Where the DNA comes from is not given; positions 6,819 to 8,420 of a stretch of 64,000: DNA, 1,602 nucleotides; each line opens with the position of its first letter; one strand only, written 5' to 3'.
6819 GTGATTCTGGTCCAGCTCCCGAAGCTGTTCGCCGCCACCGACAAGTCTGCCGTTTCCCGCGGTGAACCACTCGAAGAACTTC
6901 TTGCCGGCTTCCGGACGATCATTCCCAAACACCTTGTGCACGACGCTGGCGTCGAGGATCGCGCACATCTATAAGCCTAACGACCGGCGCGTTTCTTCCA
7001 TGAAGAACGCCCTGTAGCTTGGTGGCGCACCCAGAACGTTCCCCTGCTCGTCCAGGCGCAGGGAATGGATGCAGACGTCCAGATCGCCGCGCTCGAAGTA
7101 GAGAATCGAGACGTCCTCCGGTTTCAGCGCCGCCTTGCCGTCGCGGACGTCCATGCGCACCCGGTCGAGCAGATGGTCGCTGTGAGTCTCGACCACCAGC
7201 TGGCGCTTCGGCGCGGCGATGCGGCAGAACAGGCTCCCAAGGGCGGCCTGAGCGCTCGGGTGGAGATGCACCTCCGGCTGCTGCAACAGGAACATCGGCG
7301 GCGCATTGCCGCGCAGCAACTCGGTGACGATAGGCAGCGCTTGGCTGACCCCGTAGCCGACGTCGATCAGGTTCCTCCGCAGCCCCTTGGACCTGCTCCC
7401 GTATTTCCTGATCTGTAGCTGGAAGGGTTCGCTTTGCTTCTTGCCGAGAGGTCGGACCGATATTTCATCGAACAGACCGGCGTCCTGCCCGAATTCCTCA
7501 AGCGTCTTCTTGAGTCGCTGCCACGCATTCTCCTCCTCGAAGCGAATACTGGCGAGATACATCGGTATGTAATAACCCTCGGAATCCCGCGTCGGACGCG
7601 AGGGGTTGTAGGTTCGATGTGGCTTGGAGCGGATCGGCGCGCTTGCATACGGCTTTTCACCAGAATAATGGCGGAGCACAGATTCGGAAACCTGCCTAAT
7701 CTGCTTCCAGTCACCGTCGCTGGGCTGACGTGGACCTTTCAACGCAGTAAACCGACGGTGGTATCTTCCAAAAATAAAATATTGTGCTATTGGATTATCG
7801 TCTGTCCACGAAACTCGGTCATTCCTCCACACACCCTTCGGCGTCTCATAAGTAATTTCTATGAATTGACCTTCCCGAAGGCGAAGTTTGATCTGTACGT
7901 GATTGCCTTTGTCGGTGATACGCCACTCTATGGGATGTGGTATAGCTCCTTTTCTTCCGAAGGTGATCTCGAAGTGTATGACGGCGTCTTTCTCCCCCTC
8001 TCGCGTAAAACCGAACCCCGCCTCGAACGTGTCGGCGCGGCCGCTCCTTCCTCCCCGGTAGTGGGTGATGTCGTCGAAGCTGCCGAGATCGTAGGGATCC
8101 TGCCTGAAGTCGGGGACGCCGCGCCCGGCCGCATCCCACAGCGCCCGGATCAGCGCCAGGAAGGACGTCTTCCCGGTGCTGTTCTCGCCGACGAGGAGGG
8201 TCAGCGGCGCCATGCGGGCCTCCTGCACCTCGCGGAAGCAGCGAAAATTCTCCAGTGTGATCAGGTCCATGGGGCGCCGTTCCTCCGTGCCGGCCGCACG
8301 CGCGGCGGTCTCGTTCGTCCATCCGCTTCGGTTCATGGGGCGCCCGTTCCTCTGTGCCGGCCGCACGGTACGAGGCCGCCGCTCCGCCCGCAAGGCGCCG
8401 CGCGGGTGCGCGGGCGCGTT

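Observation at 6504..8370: ABC/AAA ATPase (DUF3696-type) + PIN-like nuclease operon in a low-GC islet: candidate uncharacterised two-gene defence system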

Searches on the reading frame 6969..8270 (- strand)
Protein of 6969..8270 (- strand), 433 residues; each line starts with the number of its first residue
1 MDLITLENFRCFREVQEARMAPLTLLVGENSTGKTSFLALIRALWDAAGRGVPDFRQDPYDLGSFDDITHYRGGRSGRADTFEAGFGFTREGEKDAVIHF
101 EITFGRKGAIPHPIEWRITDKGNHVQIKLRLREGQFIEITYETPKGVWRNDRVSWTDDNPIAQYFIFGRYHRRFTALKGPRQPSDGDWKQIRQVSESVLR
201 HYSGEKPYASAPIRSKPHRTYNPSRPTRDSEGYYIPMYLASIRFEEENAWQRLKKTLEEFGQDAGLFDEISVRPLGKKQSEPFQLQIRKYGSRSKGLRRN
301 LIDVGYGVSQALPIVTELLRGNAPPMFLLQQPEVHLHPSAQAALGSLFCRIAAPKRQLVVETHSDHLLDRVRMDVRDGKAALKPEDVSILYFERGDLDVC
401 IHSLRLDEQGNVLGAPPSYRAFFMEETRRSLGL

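Call 3: search_protein_families(library=pfam, proteins=[window:6969-8270:-], max_evalue=1)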
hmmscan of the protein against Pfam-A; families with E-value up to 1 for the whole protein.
window:6969-8270:- (433 aa): 9 families
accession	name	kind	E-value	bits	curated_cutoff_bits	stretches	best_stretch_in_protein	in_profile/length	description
PF13304.12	AAA_21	-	4.2e-20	73.5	27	2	254-369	187-304/304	AAA domain, putative AbiEii toxin, Type IV TA system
PF13175.12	AAA_15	-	3.6e-19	70.1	32.1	2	4-46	6-48/374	AAA ATPase domain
PF13476.12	AAA_23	-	1.2e-06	29.8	27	1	4-119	2-95/201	AAA domain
PF11398.14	DUF2813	-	0.0012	18.7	21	1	319-373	279-330/372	Protein of unknown function (DUF2813)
PF12476.13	DUF3696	-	0.003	18.2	22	1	382-416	1-38/52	Protein of unknown function (DUF3696)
PF02463.25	SMC_N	-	0.025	14.5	40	1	4-41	5-44/220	RecF/RecN/SMC N terminal domain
PF13191.12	AAA_16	-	0.035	15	32.6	1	11-42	15-45/167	AAA ATPase domain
PF13555.12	AAA_29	-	0.067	13.4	27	1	4-43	4-45/61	P-loop containing region of AAA domain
PF13604.12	AAA_30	-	0.18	11.9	27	1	23-52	20-49/191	AAA domain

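Call 4: search_protein_families(library=padloc, proteins=[window:6969-8270:-], max_evalue=1)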
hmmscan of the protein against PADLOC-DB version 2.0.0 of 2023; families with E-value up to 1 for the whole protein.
window:6969-8270:- (433 aa): 117 families (the best 25 are shown)
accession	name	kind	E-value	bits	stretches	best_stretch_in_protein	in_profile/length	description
PDLC03878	NsnB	-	4.7e-45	152.9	1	3-416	4-328/345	-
PDLC04707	PDC-M55A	-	1.9e-31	107.5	1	4-428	6-407/421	-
PDLC04148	HEC-03B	-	2.1e-26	91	2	211-419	220-433/458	-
PDLC02980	AriA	-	8.5e-23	79.8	1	23-369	1-304/304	-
PDLC02979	AriA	-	2.9e-22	78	2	283-367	290-372/373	-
PDLC04175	HEC-01A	-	4.7e-15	53.5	2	230-373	182-317/363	-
PDLC04178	HEC-01A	-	3.1e-14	50.8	2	4-108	12-109/399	-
PDLC04177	HEC-01A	-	8.7e-13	46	2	312-371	285-343/393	-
PDLC04183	HEC-01A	-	4e-12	43.9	1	4-373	8-353/402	-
PDLC00067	GajA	-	6.6e-12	42.7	2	325-367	306-345/604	AAA ATPase domain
PDLC00094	GajA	-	1.2e-11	41.9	2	4-46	6-47/569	AAA ATPase domain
PDLC04180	HEC-01A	-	1.7e-11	42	2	4-51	6-52/382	-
PDLC00310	PtuA1|PtuA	-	3.5e-11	40.8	2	2-45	4-48/443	AAA ATPase domain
PDLC00278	PtuA1|PtuA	-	6.3e-11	40.2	2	3-43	5-45/436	AAA ATPase domain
PDLC02358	Old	-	1.4e-10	38.6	2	4-48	7-50/578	Old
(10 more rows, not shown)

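Call 5: search_protein_families(library=ncbifam, proteins=[window:6969-8270:-], max_evalue=1)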
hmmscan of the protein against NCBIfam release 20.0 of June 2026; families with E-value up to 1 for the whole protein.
window:6969-8270:- (433 aa): 6 families
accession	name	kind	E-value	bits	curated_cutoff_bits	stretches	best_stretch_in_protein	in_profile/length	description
NF047739.1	antiphage_MADS3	equivalog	8.2e-07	28.5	420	1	3-47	4-47/427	methylation-associated defense system AAA family ATPase MAD3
NF041760.1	PtuA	equivalog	3.8e-06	26.1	500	1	3-41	54-92/524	retron Ec78 anti-phage system effector ATPase PtuA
TIGR00611.2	recf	equivalog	2.4e-05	23.7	172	1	4-39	4-39/339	DNA replication/repair protein RecF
NF038234.1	retron_eff_Eco8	equivalog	0.0015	17.2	250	1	4-42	6-44/679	retron Eco8 family effector endonuclease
NF053563.1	Rkd4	equivalog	0.0062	14.7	860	1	4-39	6-41/747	arcadin-4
NF010464.0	PRK13889.1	subfamily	0.3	8.9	1015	1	20-51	361-392/992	conjugal transfer relaxase TraA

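Call 7: search_protein_families(library=phrogs, proteins=[window:6969-8270:-], max_evalue=1)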
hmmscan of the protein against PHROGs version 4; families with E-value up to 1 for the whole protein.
window:6969-8270:- (433 aa): 10 families
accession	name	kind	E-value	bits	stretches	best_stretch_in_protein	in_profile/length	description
phrog_21420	-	unknown function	8.1e-28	98.3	2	297-416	499-618/654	-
phrog_4747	-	unknown function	8.1e-12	46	2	5-59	7-60/610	-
phrog_8323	-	unknown function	3.2e-10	40.2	2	4-46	54-96/623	-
phrog_9802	-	unknown function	3e-07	30.9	2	305-369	257-329/438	-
phrog_3940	-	unknown function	9.2e-07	29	2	4-45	8-49/537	-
phrog_7507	-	unknown function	0.0002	21.8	1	23-44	26-47/483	-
phrog_14430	-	unknown function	0.00059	20.1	1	327-373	341-387/444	-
phrog_13167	-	unknown function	0.00071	19.6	1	326-371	340-385/477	-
phrog_1499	-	unknown function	0.15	12.3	1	4-39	8-43/427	-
phrog_77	-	DNA, RNA and nucleotide metabolism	0.29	10.5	1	4-51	301-351/967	SbcC-like subunit of palindrome specific endonuclease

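Call 22: find_homologous_proteins(query=window:6969-8270:-, max_evalue=0.001)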
Query window:6969-8270:- (433 aa): 7999 proteins with E <= 0.001 among 8000 candidates; the best 120 are listed.
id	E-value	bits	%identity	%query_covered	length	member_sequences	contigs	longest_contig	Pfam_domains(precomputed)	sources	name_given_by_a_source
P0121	2.5e-274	928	93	100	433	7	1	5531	PF13175.13,PF13476.13,PF13304.13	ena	-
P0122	7.5e-256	867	88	100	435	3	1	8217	PF13175.13,PF13476.13,PF13304.13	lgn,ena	-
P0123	3.4e-216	737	76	100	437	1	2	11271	PF13175.13,PF13476.13,PF13304.13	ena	-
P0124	6.2e-215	732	74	100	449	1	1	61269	PF13175.13,PF13476.13,PF13304.13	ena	-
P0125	1.4e-213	728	76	100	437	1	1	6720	PF13175.13,PF13476.13,PF13304.13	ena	-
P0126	9.2e-211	719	75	100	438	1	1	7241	PF13175.13,PF13476.13,PF13304.13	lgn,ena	-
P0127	3.0e-208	710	74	100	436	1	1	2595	PF13175.13,PF13476.13,PF13304.13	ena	-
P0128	3.9e-201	687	73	100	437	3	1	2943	PF13175.13,PF13476.13,PF13304.13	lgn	-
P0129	2.7e-200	684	71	100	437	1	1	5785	PF13175.13,PF13476.13,PF13304.13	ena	-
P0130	7.8e-175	600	63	100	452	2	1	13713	PF13175.13,PF13476.13,PF13304.13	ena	-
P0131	4.2e-174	598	63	100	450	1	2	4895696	PF13175.13,PF13476.13,PF13304.13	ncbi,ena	-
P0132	4.6e-174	598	62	100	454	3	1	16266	PF13175.13,PF13476.13,PF13304.13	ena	-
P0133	8.8e-173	594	62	100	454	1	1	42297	PF13175.13,PF13476.13,PF13304.13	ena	-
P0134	6.1e-172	591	61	100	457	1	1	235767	PF13175.13,PF13476.13,PF13304.13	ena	-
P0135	1.8e-171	589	62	100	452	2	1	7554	PF13175.13,PF13476.13,PF13304.13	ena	-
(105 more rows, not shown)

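Call 25: search_solved_structures(query=A3, max_evalue=0.01, show_alignments=3)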
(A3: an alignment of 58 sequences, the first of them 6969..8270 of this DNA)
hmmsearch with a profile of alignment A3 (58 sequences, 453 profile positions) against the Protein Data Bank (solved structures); distinct sequences matched with E-value up to 0.01: 11.
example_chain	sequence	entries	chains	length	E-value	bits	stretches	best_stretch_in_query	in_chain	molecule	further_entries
6p74_A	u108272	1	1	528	5.6e-10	42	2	346-403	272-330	Putative ATP-dependent endonuclease of the OLD family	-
8ee4_A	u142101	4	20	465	0.00015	24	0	2-42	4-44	PtuA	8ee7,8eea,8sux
8wy4_A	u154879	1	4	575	0.00023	23.5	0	3-49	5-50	Endonuclease GajA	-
8jq9_B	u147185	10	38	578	0.00023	23.4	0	3-49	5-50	Endonuclease GajA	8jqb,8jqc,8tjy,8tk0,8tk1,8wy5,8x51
8sm3_A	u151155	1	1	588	0.00025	23.3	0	3-49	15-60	Endonuclease GajA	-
8j4t_A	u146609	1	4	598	0.00026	23.3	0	3-49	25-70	Endonuclease GajA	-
9nnk_C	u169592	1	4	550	0.00029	23.1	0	3-44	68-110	Retreon I-A effector PtuA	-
9nnb_C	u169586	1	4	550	0.00029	23.1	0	3-44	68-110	Retron I-A effector PtuA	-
8u7i_A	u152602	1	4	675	0.00036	22.8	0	3-49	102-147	Endonuclease GajA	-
9kjx_B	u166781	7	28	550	0.0026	20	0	3-44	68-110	AAA family ATPase | Retron I-A effector PtuA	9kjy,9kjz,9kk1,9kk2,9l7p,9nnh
9vkz_A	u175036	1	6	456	0.0084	18.3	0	3-44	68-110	Retron Ec78 probable ATPase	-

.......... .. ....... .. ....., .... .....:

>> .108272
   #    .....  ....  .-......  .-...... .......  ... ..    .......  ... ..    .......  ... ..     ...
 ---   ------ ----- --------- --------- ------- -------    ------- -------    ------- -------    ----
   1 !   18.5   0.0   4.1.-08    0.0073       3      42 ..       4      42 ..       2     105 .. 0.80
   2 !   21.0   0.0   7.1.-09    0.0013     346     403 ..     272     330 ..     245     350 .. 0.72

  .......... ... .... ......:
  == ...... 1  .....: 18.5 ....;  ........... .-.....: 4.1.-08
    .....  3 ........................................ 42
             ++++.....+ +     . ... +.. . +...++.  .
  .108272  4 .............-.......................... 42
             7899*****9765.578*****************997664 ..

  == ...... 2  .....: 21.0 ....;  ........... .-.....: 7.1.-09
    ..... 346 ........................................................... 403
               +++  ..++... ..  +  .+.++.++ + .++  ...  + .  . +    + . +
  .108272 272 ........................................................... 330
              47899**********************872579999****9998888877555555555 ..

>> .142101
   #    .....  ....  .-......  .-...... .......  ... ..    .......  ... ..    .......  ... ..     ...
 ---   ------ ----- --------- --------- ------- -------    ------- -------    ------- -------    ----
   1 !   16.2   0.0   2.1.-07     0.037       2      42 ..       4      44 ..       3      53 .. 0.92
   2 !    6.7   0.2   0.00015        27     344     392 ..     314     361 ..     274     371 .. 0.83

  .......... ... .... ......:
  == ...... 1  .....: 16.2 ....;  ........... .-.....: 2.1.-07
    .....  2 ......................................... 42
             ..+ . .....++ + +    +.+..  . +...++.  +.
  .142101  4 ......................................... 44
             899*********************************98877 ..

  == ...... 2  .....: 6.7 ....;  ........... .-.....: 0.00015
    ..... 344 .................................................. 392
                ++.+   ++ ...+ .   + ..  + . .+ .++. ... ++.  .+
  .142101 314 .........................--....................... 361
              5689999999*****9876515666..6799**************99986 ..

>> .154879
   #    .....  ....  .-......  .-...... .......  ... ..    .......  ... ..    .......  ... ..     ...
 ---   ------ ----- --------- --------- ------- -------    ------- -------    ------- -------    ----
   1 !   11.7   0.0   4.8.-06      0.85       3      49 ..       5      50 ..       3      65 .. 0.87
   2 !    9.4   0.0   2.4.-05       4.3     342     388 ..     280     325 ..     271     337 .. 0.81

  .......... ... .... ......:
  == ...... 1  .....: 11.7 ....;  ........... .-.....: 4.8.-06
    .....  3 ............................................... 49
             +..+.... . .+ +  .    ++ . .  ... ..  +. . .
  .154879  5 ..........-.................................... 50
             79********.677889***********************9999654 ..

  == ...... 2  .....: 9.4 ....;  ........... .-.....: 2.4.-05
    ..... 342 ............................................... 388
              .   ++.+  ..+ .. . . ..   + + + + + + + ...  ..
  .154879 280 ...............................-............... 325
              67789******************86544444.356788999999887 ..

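Call 37: predict_structure(alignment_id=A3)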
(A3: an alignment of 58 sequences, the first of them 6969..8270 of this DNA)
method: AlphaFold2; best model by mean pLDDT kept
length: 433 residues; sequences in the alignment: 58
mean_pLDDT: 74.8   pTM: 0.76
mean pLDDT of the five models: 74.8, 74.0, 67.3, 59.9, 53.6
residues with pLDDT >= 90: 70; 70-90: 209; 50-70: 127; < 50: 27
segments of 3 or more residues with pLDDT < 50: 213-223, 290-301
pLDDT, mean of each block of 10 residues (from residue 1): 88 89 83 80 80 76 83 65 84 65 88 89 87 83 92 72 60 82 89 80 70 40 54 59 63 72 58 66 62 45 54 63 78 62 78 77 83 88 90 84 91 89 77 70
secondary structure, 60 per line:
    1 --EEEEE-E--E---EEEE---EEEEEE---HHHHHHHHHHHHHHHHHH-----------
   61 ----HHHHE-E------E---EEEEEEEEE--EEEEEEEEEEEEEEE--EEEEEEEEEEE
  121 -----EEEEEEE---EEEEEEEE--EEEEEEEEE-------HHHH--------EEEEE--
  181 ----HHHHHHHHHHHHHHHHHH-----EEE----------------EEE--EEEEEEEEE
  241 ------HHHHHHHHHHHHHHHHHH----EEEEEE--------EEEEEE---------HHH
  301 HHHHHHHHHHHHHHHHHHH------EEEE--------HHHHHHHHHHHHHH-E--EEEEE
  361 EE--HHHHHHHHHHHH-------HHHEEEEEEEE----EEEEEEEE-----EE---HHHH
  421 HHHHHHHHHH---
elements in order: E3-7 E16-19 E23-28 H32-49 H65-68 E82-90 E93-107 E110-120 E126-132 E136-143 E146-154 H162-165 E174-178 H185-202 E208-210 E227-229 E232-240 H247-264 E269-274 E283-288 H298-319 E326-329 H338-351 E356-362 H365-376 E387-394 E399-406 H417-430

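Call 42: fold_search(model_id=the predicted structure, library=pdb)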
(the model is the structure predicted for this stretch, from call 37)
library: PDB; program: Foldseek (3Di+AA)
matches with E <= 10: 825; with E <= 0.001: 107
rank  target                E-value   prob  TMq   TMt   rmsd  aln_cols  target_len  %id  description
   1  4ncj_C                9.4e-11  1.00  0.40  0.51  15.4       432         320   14  Crystal Structure of Pyrococcus furiosis Rad50 R805E mutation with ADP Beryllium Flouride (released 2014-03-05)
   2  3qkt_A                1.1e-10  1.00  0.39  0.48  14.3       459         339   12  Rad50 ABC-ATPase with adjacent coiled-coil region in complex with AMP-PNP (released 2011-03-30)
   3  4ncj_D                1.3e-10  1.00  0.40  0.51  15.5       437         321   14  Crystal Structure of Pyrococcus furiosis Rad50 R805E mutation with ADP Beryllium Flouride (released 2014-03-05)
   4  4ncj_B                1.9e-10  1.00  0.40  0.53  14.9       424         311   14  Crystal Structure of Pyrococcus furiosis Rad50 R805E mutation with ADP Beryllium Flouride (released 2014-03-05)
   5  3qkt_B                5.8e-10  1.00  0.41  0.53  10.4       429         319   14  Rad50 ABC-ATPase with adjacent coiled-coil region in complex with AMP-PNP (released 2011-03-30)
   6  4ncj_A                8.6e-10  1.00  0.41  0.54  11.3       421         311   14  Crystal Structure of Pyrococcus furiosis Rad50 R805E mutation with ADP Beryllium Flouride (released 2014-03-05)
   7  4i99_B                1.0e-09  1.00  0.42  0.53  13.8       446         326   11  Crystal structure of the SmcHead bound to the C-winged helix domain of ScpA (released 2013-01-30)
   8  3qkt_D                1.1e-09  1.00  0.41  0.53  15.6       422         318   15  Rad50 ABC-ATPase with adjacent coiled-coil region in complex with AMP-PNP (released 2011-03-30)
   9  8rof_A                1.5e-09  1.00  0.40  0.47  16.4       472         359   12  Human cohesin SMC1A-HD(shortCC-EQ)/RAD21-C complex - ADP-Mg-bound conformation (released 2024-09-11)
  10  3qku_B                1.6e-09  1.00  0.41  0.55   9.7       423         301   13  Mre11 Rad50 binding domain in complex with Rad50 and AMP-PNP (released 2011-03-30)
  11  8roc_A                1.9e-09  1.00  0.42  0.48  15.3       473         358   12  Human cohesin SMC1A-HD(shortCC-EQ)/RAD21-C complex - Apo closed P-loop conformation (released 2024-09-11)
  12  8rod_A                2.0e-09  1.00  0.41  0.48  16.0       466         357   12  Human cohesin SMC1A-HD(shortCC-EQ)/RAD21-C complex - Open/closed P-loop conformation (released 2024-09-11)
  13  1w1w_B                3.6e-09  1.00  0.39  0.49  16.3       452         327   10  Sc Smc1hd:Scc1-C complex, ATPgS (released 2004-09-30)
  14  4nci                  8.9e-09  1.00  0.37  0.48  15.8       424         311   14  Crystal Structure of Pyrococcus furiosis Rad50 R805E mutation (released 2014-03-05)
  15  5h68_B                9.4e-09  1.00  0.37  0.45  10.1       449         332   12  Crystal structure of an engaged dimer of the Geobacillus stearothermophilus SMC head domain (released 2017-03-15)
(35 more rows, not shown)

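Call 54: find_encoding_contigs(protein=P0121, flank=6000, max_places=3)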
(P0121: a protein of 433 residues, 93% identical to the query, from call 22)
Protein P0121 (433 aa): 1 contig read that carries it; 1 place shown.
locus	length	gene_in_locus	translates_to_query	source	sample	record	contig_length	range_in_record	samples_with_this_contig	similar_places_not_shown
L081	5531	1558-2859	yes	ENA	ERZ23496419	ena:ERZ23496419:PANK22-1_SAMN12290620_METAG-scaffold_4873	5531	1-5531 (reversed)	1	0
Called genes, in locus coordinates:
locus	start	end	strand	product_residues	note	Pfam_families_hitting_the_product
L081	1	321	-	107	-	?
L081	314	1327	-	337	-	PF00291:PALP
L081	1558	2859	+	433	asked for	PF13175:AAA_15, PF13476:AAA_23 (weak), PF13304:AAA_21, PF13175:AAA_15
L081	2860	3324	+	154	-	-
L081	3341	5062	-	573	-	PF00496:SBP_bac_5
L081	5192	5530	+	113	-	?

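Call 55: find_encoding_contigs(protein=P0122, flank=8000, max_places=3)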
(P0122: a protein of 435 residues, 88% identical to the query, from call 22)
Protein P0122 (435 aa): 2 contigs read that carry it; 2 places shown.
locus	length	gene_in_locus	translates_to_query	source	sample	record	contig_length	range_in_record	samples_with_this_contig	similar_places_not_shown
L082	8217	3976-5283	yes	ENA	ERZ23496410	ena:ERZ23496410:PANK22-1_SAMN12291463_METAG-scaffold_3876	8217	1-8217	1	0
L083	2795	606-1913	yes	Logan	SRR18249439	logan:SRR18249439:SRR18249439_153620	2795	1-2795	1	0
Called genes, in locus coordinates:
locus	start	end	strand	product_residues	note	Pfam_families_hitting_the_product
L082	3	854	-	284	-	?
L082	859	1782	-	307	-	PF00389:2-Hacid_dh, PF02826:2-Hacid_dh_C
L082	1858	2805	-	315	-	PF00892:EamA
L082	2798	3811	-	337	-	PF00291:PALP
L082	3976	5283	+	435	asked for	PF13175:AAA_15, PF13476:AAA_23 (weak), PF13304:AAA_21, PF13175:AAA_15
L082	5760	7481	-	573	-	PF00496:SBP_bac_5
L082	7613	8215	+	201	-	?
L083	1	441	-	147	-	?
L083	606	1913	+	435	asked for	PF13175:AAA_15, PF13476:AAA_23 (weak), PF13304:AAA_21, PF13175:AAA_15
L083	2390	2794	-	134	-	?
